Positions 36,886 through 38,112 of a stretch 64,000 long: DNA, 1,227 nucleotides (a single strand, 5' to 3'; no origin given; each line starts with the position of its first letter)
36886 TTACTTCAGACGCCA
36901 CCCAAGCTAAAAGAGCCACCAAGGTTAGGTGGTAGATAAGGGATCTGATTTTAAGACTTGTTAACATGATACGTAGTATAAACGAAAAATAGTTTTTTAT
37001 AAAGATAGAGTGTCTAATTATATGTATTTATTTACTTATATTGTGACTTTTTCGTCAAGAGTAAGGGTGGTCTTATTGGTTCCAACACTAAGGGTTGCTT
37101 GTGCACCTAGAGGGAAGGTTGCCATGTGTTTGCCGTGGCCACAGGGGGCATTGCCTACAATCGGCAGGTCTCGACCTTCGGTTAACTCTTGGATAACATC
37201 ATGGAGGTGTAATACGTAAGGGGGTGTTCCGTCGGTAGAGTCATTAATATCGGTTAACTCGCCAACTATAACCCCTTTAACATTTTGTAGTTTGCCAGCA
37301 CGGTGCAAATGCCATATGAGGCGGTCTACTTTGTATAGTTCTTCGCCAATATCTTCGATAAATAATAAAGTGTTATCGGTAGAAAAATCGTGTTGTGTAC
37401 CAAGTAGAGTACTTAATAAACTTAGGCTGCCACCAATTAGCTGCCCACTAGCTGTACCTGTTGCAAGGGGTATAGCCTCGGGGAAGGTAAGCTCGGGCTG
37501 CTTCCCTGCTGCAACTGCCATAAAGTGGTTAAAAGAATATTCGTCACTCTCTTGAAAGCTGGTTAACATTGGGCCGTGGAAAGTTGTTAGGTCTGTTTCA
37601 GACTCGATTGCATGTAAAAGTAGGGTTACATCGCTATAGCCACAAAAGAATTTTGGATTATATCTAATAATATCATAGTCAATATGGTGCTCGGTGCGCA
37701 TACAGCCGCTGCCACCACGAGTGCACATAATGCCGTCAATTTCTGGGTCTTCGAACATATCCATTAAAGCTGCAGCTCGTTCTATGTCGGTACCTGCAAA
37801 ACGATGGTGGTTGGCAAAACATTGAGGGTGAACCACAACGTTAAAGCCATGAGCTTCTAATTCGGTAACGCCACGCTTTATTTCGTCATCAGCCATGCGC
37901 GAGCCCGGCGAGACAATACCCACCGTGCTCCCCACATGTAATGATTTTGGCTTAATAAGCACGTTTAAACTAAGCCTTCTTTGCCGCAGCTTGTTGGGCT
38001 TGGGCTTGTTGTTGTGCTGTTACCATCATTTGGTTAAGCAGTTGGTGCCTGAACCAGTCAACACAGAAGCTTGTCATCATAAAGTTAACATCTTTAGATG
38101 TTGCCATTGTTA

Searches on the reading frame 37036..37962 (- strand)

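Call 65: search_protein_families(library=pfam, proteins=[window:37036-37962:-], max_evalue=0.01)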
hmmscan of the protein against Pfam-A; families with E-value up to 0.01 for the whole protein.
window:37036-37962:- (308 aa): 2 families
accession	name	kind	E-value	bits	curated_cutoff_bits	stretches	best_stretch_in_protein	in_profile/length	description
PF02016.21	Peptidase_S66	-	1e-36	126.2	25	1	14-130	1-121/121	LD-carboxypeptidase N-terminal domain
PF17676.7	Peptidase_S66C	-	2.1e-32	112.7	23.7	1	172-291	1-120/120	LD-carboxypeptidase C-terminal domain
